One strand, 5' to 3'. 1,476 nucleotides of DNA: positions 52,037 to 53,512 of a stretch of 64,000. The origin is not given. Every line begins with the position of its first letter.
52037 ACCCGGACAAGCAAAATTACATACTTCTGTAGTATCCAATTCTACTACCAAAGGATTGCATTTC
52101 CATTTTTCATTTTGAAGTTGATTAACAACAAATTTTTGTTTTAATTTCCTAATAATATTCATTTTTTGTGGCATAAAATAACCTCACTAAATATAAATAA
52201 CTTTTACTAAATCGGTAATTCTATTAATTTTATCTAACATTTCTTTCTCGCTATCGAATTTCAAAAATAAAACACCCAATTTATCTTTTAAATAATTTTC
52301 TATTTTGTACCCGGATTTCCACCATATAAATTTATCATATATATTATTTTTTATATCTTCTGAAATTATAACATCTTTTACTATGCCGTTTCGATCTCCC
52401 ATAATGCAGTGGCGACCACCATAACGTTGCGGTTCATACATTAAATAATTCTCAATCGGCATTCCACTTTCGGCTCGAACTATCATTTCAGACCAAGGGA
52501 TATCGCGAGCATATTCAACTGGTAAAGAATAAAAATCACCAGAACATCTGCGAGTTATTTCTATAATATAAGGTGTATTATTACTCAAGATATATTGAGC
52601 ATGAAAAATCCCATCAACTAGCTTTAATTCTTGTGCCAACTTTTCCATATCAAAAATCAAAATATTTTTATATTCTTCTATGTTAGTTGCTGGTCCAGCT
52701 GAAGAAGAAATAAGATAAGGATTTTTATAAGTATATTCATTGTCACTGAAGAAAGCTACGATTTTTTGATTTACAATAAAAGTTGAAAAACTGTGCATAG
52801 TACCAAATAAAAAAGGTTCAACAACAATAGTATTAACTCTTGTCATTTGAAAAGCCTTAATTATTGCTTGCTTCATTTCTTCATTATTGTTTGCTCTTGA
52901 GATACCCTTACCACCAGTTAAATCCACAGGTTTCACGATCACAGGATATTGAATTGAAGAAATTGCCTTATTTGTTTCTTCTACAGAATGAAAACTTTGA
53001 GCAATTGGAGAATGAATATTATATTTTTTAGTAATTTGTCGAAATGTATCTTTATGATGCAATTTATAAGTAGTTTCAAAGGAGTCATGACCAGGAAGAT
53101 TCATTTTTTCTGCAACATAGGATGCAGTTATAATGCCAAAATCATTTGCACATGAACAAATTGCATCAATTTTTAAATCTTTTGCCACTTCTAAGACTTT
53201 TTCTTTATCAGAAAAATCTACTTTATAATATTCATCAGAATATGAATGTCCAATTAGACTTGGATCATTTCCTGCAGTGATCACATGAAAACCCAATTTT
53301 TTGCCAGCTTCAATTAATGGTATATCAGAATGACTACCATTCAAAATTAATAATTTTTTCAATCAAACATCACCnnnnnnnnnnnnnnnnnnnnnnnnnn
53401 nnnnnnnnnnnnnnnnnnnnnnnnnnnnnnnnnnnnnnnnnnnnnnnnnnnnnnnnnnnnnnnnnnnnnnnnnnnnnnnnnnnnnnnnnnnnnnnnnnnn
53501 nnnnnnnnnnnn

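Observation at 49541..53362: ATP-grasp / radical-SAM / aldehyde-dehydrogenase cassette embedded inside the lipid A operon (between lpxA and lpxI)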

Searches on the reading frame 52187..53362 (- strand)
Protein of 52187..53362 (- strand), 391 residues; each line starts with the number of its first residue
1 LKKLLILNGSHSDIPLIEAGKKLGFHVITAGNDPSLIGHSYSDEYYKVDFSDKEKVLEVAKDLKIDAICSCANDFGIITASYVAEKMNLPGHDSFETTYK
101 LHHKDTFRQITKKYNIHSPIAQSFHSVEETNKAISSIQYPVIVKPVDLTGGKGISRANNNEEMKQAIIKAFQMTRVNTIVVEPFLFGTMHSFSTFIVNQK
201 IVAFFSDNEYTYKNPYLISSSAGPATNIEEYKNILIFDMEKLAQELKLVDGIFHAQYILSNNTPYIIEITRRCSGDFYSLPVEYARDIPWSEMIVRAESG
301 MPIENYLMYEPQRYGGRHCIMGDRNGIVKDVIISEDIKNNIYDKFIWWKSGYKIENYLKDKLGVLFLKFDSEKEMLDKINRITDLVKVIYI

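Call 4: search_protein_families(library=pfam, proteins=[window:52187-53362:-], max_evalue=0.01)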
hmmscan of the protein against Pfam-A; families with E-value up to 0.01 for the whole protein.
window:52187-53362:- (391 aa): 8 families
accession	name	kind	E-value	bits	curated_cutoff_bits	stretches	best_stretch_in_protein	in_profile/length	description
PF01071.24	GARS_A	-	4.3e-14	53.2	27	1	104-209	3-113/194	Phosphoribosylglycinamide synthetase, ATP-grasp (A) domain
PF02786.22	CPSase_L_D2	-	3.4e-11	43.5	19.8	1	104-274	2-181/211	Carbamoyl-phosphate synthase L chain, ATP binding domain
PF02655.19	ATP-grasp_3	-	9.6e-10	39.2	23.2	1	129-274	22-158/160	ATP-grasp domain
PF07478.18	Dala_Dala_lig_C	-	1.7e-07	31.4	24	1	127-186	25-82/204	D-ala D-ala ligase C-terminus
PF13535.11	ATP-grasp_4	-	1.9e-05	24.8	27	1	137-274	1-154/160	ATP-grasp domain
PF02222.28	ATP-grasp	-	7.7e-05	22.9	27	1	112-184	4-75/179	ATP-grasp domain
PF08443.16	RimK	-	0.00093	19.3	21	1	109-204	9-102/188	RimK-like ATP-grasp domain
PF02955.21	GSH-S_ATP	-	0.0024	17.8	23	1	134-185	27-78/175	Prokaryotic glutathione synthetase, ATP-grasp domain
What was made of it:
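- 52187..53362 (-): ATP-grasp ligase (391 aa), L-amino-acid-ligase-like. ATP-grasp Pfam domains score above threshold (call 4).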

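Call 6: search_protein_families(library=ncbifam, proteins=[window:52187-53362:-], max_evalue=0.001)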
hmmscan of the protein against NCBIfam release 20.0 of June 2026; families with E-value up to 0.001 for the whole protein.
window:52187-53362:- (391 aa): 44 families (the best 25 are shown)
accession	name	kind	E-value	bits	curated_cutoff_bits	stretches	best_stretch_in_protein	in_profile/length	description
TIGR01369.1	CPSaseII_lrg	equivalog_domain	2.2e-16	58.7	1027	1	20-304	584-870/1052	carbamoyl-phosphate synthase (glutamine-hydrolyzing) large subunit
NF003671.0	PRK05294.1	equivalog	3.6e-15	54.7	599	1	52-275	614-840/1058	carbamoyl-phosphate synthase large subunit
TIGR00877.1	purD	equivalog_domain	1.1e-14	54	288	1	104-208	105-214/425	phosphoribosylamine--glycine ligase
NF002563.0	PRK02186.1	subfamily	1.5e-11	43.3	625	1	48-336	53-338/890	argininosuccinate lyase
NF002527.0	PRK01966.1-3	equivalog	3.5e-10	39.6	310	1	103-269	118-294/332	D-alanine--D-alanine ligase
NF010623.0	PRK14016.1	subfamily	7.6e-10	37.6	877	1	103-203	214-311/871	cyanophycin synthetase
TIGR02068.2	cya_phycin_syn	equivalog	1.3e-09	36.7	850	1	103-203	213-310/862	cyanophycin synthetase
NF006766.0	PRK09288.1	equivalog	1e-08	34.4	339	1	17-184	28-197/396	formate-dependent phosphoribosylglycinamide formyltransferase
TIGR00768.1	rimK_fam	subfamily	1.4e-08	34.4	143.4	1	108-216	92-203/276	RimK family alpha-L-glutamate ligase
NF005543.0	PRK07206.1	subfamily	1.7e-08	33.6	302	1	26-277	30-292/416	hypothetical protein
NF002526.0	PRK01966.1-2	equivalog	8e-08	31.5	449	1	130-182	169-219/362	D-alanine--D-alanine ligase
TIGR01205.1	D_ala_D_alaTIGR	subfamily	8.2e-08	31.6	245.65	1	104-269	107-283/318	D-alanine--D-alanine ligase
NF002688.0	PRK02471.1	equivalog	2e-07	29.8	425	1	88-203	474-589/756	bifunctional glutamate--cysteine ligase GshA/glutathione synthetase GshB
NF006406.0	PRK08654.1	equivalog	2.4e-07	29.7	739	1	2-175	3-189/499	acetyl-CoA carboxylase biotin carboxylase subunit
NF000091.3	D_ala_D_ser_VanG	exception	3.7e-07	29.3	495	1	104-184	136-217/344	D-alanine--D-serine ligase VanG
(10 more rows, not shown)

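Call 7: search_solved_structures(query=window:52187-53362:-, max_evalue=0.01)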
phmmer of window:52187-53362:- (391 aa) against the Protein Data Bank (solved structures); distinct sequences matched with E-value up to 0.01: 18.
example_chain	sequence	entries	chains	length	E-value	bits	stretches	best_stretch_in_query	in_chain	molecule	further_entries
4dim_A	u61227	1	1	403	7.9e-28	100.8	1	2-388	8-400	Phosphoribosylglycinamide synthetase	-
3vot_A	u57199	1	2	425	5.5e-13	51.9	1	78-354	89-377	L-amino acid ligase, BL00235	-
1ce8_A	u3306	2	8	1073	1.4e-10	44.1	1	96-301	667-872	PROTEIN (CARBAMOYL-PHOSPHATE SYNTHASE) | carbamoyl phosphate synthetase large chain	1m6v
1bxr_A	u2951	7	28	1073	1.4e-10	44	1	96-301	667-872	CARBAMOYL-PHOSPHATE SYNTHASE | CARBAMOYL PHOSPHATE SYNTHETASE: LARGE SUBUNIT | CARBAMOYL PHOSPHATE SYNTHETASE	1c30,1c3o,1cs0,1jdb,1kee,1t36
1a9x_A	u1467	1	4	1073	1.8e-09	40.4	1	96-301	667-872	CARBAMOYL PHOSPHATE SYNTHETASE (LARGE CHAIN)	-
5dot_A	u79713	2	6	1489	6.2e-07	32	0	113-187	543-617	Carbamoyl-phosphate synthase [ammonia], mitochondrial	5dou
6uel_A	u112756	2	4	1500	6.3e-07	32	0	113-187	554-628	Carbamoyl-phosphate synthase [ammonia], mitochondrial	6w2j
2yrw_A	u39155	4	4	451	9.2e-07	31.4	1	44-213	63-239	Phosphoribosylglycinamide synthetase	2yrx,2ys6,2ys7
8fff_A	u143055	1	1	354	5.9e-05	25.5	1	135-177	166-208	D-alanine--D-alanine ligase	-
2i80_A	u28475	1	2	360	6e-05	25.5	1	135-177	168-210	D-alanine-D-alanine ligase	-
2i87_A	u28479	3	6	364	6.1e-05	25.4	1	135-177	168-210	D-alanine-D-alanine ligase | D-alanine--D-alanine ligase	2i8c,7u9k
3n8d_A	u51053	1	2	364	6.8e-05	25.3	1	135-176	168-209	D-alanine--D-alanine ligase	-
7wac_A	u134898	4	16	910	0.00061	22.2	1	110-204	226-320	Cyanophycin synthase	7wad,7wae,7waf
2xcl_A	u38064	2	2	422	0.00066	22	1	106-212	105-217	PHOSPHORIBOSYLAMINE--GLYCINE LIGASE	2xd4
7lgm_A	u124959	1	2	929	0.0013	21.1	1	105-203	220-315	Cyanophycin synthase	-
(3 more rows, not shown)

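Call 10: find_homologous_proteins(query=window:52187-53362:-, max_evalue=0.00001)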
Query window:52187-53362:- (391 aa): 2639 proteins with E <= 0.00001 among 6061 candidates; the best 120 are listed.
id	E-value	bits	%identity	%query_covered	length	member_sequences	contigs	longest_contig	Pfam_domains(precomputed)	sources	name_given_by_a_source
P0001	8.8e-262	886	100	100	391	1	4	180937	PF13535.12,PF02786.23,PF02655.20,PF01071.25,PF07478.19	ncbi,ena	-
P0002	3.1e-198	677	74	100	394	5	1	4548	PF13535.12,PF02786.23,PF02655.20,PF01071.25,PF07478.19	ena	-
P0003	9.3e-198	675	75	100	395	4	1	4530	PF13535.12,PF02786.23,PF02655.20,PF01071.25,PF07478.19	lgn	-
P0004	8.6e-197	672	75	99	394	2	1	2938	PF13535.12,PF02786.23,PF02655.20,PF01071.25,PF07478.19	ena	-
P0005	8.4e-195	665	73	100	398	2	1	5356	PF02786.23,PF02655.20,PF01071.25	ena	-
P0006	8.4e-190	649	72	99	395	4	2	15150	PF02786.23,PF02655.20,PF01071.25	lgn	-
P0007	1.8e-169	582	65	99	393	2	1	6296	PF13535.12,PF02786.23,PF02655.20,PF01071.25,PF07478.19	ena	-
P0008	5.6e-168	577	74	86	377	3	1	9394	PF02786.23,PF02655.20,PF01071.25,PF07478.19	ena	-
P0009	7.7e-168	576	65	99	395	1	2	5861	PF13535.12,PF02655.20,PF01071.25,PF07478.19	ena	-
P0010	1.8e-165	569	63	99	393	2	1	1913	PF02786.23,PF02655.20,PF01071.25,PF07478.19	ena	-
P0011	2.7e-165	568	64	99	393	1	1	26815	PF13535.12,PF02786.23,PF02655.20,PF01071.25,PF07478.19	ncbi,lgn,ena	-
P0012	4.0e-164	564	64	99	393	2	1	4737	PF13535.12,PF02786.23,PF02655.20,PF01071.25,PF07478.19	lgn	-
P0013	2.3e-162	558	63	99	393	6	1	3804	PF02786.23,PF02655.20,PF01071.25,PF07478.19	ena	-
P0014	3.2e-162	558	63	98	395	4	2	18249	PF13535.12,PF02786.23,PF02655.20,PF01071.25,PF07478.19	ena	-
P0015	1.8e-159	549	60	100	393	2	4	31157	PF13535.12,PF02786.23,PF02655.20,PF01071.25,PF07478.19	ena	-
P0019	4.6e-156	538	58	100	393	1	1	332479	PF02786.23,PF02655.20,PF01071.25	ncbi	-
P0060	1.0e-142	494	57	100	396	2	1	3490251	PF13535.12,PF02786.23,PF02655.20,PF01071.25,PF07478.19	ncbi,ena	-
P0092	3.2e-138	479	55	99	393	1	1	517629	PF13535.12,PF02786.23,PF02655.20,PF01071.25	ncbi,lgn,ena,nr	ncbi:MAG: ATP-grasp domain-containing protein [Gammaproteobacteria bacterium]|nr:ATP-grasp domain-co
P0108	2.4e-136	473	55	99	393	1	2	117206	PF13535.12,PF02786.23,PF02655.20,PF01071.25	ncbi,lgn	ncbi:ATP-grasp domain-containing protein [Lachnospiraceae bacterium 29-84]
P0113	7.1e-136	471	52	99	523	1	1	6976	PF13535.12,PF02786.23,PF02655.20,PF01071.25,PF04138.21,PF07478.19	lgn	-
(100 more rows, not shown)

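Call 11: find_encoding_contigs(protein=P0001, flank=10000, max_places=4)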
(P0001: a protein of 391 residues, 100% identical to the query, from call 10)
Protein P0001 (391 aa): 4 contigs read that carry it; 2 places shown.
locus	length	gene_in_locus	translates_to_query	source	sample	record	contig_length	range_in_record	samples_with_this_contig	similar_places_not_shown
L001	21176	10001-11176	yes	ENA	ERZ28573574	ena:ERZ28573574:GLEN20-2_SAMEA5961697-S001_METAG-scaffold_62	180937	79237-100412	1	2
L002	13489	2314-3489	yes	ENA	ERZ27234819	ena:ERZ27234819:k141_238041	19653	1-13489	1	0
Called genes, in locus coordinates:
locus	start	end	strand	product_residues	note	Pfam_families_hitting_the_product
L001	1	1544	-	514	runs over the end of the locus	-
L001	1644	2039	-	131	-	-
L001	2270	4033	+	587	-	PF08447:PAS_3, PF00990:GGDEF, PF00563:EAL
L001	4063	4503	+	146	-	PF14819:QueF_N (faint), PF14489:QueF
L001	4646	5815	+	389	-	PF03816:LytR_cpsA_psr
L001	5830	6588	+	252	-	PF02571:CbiJ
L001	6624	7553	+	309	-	PF03279:Lip_A_acyltrans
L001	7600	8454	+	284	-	PF03331:LpxC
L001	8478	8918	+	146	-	PF22817:ApeP-like (weak), PF07977:FabA, PF22818:ApeI-like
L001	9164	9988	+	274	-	PF25084:LbH_EIF2B (faint), PF25087:GMPPB_C (weak), PF00132:Hexapep (weak), PF13720:Acetyltransf_11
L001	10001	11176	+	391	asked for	PF01071:GARS_A, PF02655:ATP-grasp_3, PF02786:CPSase_L_D2, PF07478:Dala_Dala_lig_C (weak), PF13535:ATP-grasp_4 (faint)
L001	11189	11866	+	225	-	PF04055:Radical_SAM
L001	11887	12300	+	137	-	PF13186:SPASM (weak)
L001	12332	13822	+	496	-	PF00171:Aldedh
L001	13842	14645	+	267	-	PF17930:LpxI_N, PF06230:LpxI_C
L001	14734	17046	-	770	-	PF02190:LON_substr_bdg, PF05496:RuvB_N (faint), PF08298:AAA_PrkA (faint), PF00004:AAA, PF07728:AAA_5 (weak), PF22667:Lon_lid, PF05362:Lon_C, PF13541:ChlI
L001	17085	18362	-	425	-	PF06689:zf-C4_ClpX, PF00493:MCM, PF01078:Mg_chelatase (faint), PF00158:Sigma54_activat (faint), PF00004:AAA, PF07724:AAA_2, PF07728:AAA_5 (weak), PF10431:ClpB_D2-small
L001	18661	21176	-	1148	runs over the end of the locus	-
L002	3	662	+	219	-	?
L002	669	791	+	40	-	-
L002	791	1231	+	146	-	PF22817:ApeP-like (weak), PF07977:FabA, PF22818:ApeI-like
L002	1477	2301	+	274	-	PF25084:LbH_EIF2B (faint), PF25087:GMPPB_C (weak), PF00132:Hexapep (weak), PF13720:Acetyltransf_11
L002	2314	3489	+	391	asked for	PF01071:GARS_A, PF02655:ATP-grasp_3, PF02786:CPSase_L_D2, PF07478:Dala_Dala_lig_C (weak), PF13535:ATP-grasp_4 (faint)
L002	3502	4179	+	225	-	PF04055:Radical_SAM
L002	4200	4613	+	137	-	PF13186:SPASM (weak)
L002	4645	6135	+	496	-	PF00171:Aldedh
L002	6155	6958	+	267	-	PF17930:LpxI_N, PF06230:LpxI_C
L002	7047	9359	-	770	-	PF02190:LON_substr_bdg, PF05496:RuvB_N (faint), PF08298:AAA_PrkA (faint), PF00004:AAA, PF07728:AAA_5 (weak), PF22667:Lon_lid, PF05362:Lon_C, PF13541:ChlI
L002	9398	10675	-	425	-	PF06689:zf-C4_ClpX, PF00493:MCM, PF01078:Mg_chelatase (faint), PF00158:Sigma54_activat (faint), PF00004:AAA, PF07724:AAA_2, PF07728:AAA_5 (weak), PF10431:ClpB_D2-small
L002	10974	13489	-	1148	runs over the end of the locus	-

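Call 12: find_encoding_contigs(protein=P0060, flank=10000, max_places=3)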
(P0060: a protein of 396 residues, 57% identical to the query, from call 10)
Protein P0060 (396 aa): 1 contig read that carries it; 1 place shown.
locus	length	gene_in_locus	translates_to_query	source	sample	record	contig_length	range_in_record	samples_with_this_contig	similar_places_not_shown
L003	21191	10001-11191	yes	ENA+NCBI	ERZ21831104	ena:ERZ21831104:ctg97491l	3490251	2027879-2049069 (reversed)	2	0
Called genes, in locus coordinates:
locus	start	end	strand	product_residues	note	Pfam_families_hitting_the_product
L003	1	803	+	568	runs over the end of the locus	PF05157:MshEN, PF00437:T2SSE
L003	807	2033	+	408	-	PF28597:T2SSF_N, PF00482:T2SSF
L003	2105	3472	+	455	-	PF00158:Sigma54_activat, PF14532:Sigma54_activ_2, PF01078:Mg_chelatase (faint), PF00004:AAA (faint), PF07724:AAA_2 (faint), PF07728:AAA_5 (weak), PF25601:AAA_lid_14, PF02954:HTH_8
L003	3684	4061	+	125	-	PF07963:N_methyl (weak)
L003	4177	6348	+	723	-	-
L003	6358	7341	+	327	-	PF00535:Glycos_transf_2, PF10111:Glyco_tranf_2_2 (weak)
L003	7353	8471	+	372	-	PF04055:Radical_SAM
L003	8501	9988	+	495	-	PF00171:Aldedh, PF05893:LuxC (weak)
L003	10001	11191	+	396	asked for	PF01071:GARS_A, PF02655:ATP-grasp_3 (weak), PF02786:CPSase_L_D2 (weak), PF07478:Dala_Dala_lig_C (weak), PF13535:ATP-grasp_4 (weak)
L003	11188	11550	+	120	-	PF00892:EamA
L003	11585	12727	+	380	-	PF01041:DegT_DnrJ_EryC1, PF00155:Aminotran_1_2 (weak)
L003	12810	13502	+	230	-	PF00089:Trypsin, PF13365:Trypsin_2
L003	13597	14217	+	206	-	PF07963:N_methyl (weak)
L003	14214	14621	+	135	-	PF07963:N_methyl (weak)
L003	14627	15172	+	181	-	-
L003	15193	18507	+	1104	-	-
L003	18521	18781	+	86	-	-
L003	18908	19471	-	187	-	PF07589:PEP_exosort_dom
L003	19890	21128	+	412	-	PF00437:T2SSE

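Call 14: find_encoding_contigs(protein=P0019, flank=10000, max_places=2)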
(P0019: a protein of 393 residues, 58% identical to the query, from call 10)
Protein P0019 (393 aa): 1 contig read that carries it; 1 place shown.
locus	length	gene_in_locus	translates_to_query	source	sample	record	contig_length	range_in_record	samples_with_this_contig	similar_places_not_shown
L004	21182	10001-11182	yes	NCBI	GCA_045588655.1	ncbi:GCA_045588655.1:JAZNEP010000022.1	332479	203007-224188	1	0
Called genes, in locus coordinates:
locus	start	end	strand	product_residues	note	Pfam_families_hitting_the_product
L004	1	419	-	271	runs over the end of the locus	PF12974:Phosphonate-bd (faint), PF00497:SBP_bac_3, PF10613:Lig_chan-Glu_bd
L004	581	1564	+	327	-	-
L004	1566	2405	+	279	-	PF04536:TPM_phosphatase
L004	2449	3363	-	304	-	PF03418:Peptidase_A25, PF06866:DUF1256 (faint)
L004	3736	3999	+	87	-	PF01649:Ribosomal_S20p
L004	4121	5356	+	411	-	PF07454:SpoIIP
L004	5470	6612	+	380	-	PF00155:Aminotran_1_2, PF01041:DegT_DnrJ_EryC1, PF00266:Aminotran_5 (weak)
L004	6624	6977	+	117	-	PF00892:EamA (weak)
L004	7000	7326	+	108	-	PF00892:EamA, PF10639:TMEM234 (faint)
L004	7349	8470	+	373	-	PF04055:Radical_SAM, PF13186:SPASM (weak)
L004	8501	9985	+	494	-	PF00171:Aldedh, PF05893:LuxC (weak)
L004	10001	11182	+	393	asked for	PF01071:GARS_A, PF02655:ATP-grasp_3 (faint), PF02786:CPSase_L_D2 (weak)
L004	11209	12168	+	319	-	PF00535:Glycos_transf_2, PF10111:Glyco_tranf_2_2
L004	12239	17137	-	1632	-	PF09586:YfhO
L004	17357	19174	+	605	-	PF00009:GTP_EFTU, PF03144:GTP_EFTU_D2, PF00679:EFG_C, PF06421:LepA_C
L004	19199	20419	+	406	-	PF04055:Radical_SAM, PF06969:HemN_C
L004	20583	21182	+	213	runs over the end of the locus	PF04542:Sigma70_r2, PF04545:Sigma70_r4, PF01381:HTH_3 (weak)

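Call 15: find_encoding_contigs(protein=P0108, flank=10000, max_places=2)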
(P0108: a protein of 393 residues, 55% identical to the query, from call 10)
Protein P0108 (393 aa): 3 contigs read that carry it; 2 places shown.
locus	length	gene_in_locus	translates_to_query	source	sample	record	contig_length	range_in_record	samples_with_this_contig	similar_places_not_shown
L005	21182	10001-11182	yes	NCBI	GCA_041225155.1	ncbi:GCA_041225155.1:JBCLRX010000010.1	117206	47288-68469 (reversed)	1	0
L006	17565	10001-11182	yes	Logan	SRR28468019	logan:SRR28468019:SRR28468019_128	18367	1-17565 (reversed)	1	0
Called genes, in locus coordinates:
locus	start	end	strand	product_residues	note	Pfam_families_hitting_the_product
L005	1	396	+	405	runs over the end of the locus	PF00669:Flagellin_N, PF00700:Flagellin_C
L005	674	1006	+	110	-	-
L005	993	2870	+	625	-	PF01973:MptE-like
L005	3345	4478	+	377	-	PF01041:DegT_DnrJ_EryC1, PF00155:Aminotran_1_2, PF00266:Aminotran_5 (weak)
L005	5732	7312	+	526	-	PF00534:Glycos_transf_1 (weak), PF13692:Glyco_trans_1_4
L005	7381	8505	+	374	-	PF04055:Radical_SAM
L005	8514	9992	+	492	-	PF00171:Aldedh, PF05893:LuxC (weak)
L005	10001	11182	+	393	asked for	PF01071:GARS_A (weak), PF02655:ATP-grasp_3 (weak), PF02786:CPSase_L_D2, PF13535:ATP-grasp_4 (weak)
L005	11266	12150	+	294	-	PF00551:Formyl_trans_N, PF02911:Formyl_trans_C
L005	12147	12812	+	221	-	PF02585:PIG-L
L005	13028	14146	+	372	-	PF02350:Epimerase_2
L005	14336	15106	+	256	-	PF01416:PseudoU_synth_1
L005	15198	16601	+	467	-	PF01554:MatE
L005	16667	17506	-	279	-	PF02311:AraC_binding, PF12833:HTH_18, PF00165:HTH_AraC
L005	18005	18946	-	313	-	PF00696:AA_kinase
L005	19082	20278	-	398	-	PF02729:OTCace_N, PF00185:OTCace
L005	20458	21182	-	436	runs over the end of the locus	PF01546:Peptidase_M20, PF07687:M20_dimer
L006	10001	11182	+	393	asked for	PF01071:GARS_A (weak), PF02655:ATP-grasp_3 (weak), PF02786:CPSase_L_D2, PF13535:ATP-grasp_4 (weak)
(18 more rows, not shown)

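Call 16: find_encoding_contigs(protein=P0092, flank=10000, max_places=2)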
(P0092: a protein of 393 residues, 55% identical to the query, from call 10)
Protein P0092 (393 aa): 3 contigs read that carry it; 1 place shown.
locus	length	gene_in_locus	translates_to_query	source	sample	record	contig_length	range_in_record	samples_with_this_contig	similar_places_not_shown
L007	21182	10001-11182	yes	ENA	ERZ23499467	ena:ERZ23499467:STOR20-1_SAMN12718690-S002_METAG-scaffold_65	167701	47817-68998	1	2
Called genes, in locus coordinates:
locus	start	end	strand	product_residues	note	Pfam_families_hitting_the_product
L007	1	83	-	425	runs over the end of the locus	PF03631:Virul_fac_BrkB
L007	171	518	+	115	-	PF03960:ArsC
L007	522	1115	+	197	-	PF03358:FMN_red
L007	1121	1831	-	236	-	PF00308:Bac_DnaA, PF13191:AAA_16 (weak), PF25199:nSTAND_NTPase5 (weak), PF22688:Hda_lid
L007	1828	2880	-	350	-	PF01594:AI-2E_transport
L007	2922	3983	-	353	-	PF09839:DUF2066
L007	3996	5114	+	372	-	PF00586:AIRS, PF02769:AIRS_C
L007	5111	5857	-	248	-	PF00588:SpoU_methylase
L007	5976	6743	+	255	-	PF00459:Inositol_P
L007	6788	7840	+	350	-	PF01073:3Beta_HSD, PF01370:Epimerase, PF02719:Polysacc_synt_2, PF04321:RmlD_sub_bind, PF16363:GDP_Man_Dehyd, PF07993:NAD_binding_4 (weak)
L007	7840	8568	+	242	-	PF00483:NTP_transferase, PF12804:NTP_transf_3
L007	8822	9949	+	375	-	PF04055:Radical_SAM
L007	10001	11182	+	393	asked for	PF01071:GARS_A, PF02655:ATP-grasp_3 (weak), PF02786:CPSase_L_D2, PF13535:ATP-grasp_4 (faint)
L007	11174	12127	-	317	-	PF03706:LPG_synthase_TM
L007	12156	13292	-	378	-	PF01041:DegT_DnrJ_EryC1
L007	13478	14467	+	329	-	PF07429:Glyco_transf_56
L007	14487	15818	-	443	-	PF02366:PMT (weak)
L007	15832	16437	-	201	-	PF13489:Methyltransf_23, PF07021:MetW, PF13847:Methyltransf_31, PF08241:Methyltransf_11, PF08242:Methyltransf_12, PF13649:Methyltransf_25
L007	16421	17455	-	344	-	PF00535:Glycos_transf_2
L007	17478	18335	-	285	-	PF00535:Glycos_transf_2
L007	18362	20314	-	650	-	-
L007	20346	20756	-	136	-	PF07963:N_methyl, PF00114:Pilin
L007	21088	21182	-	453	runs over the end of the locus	PF00072:Response_reg, PF00158:Sigma54_activat, PF14532:Sigma54_activ_2, PF07728:AAA_5 (weak), PF25601:AAA_lid_14, PF02954:HTH_8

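Call 20: find_encoding_contigs(protein=P0006, flank=10000, max_places=2)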
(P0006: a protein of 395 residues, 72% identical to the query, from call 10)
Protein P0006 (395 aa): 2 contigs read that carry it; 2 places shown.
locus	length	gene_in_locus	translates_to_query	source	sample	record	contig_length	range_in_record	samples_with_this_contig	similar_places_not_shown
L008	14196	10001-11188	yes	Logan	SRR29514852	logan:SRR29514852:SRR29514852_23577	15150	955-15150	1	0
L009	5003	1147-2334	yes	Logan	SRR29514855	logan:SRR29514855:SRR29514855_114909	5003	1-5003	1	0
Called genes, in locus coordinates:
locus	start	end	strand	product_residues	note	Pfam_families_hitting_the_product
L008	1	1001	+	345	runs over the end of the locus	PF03448:MgtE_N (faint), PF14842:FliG_N, PF14841:FliG_M, PF14842:FliG_N (weak), PF01706:FliG_C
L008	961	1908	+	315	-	PF06635:T3SS_SCTL (weak), PF02108:FliH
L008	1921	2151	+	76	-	-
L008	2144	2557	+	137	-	PF01850:PIN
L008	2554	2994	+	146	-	-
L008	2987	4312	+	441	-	PF02874:ATP-synt_ab_N (weak), PF00006:ATP-synt_ab, PF18269:T3SS_ATPase_C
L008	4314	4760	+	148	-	PF02050:FliJ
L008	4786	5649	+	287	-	PF01464:SLT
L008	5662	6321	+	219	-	PF01510:Amidase_2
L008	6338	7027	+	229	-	PF03591:AzlC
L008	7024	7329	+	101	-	PF05437:AzlD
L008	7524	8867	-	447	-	PF00083:Sugar_tr, PF07690:MFS_1, PF06779:MFS_4 (weak), PF07690:MFS_1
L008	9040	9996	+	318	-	-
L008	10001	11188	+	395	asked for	PF01071:GARS_A, PF02655:ATP-grasp_3 (weak), PF02786:CPSase_L_D2 (weak)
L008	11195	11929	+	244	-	PF04055:Radical_SAM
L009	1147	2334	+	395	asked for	PF01071:GARS_A, PF02655:ATP-grasp_3 (weak), PF02786:CPSase_L_D2 (weak)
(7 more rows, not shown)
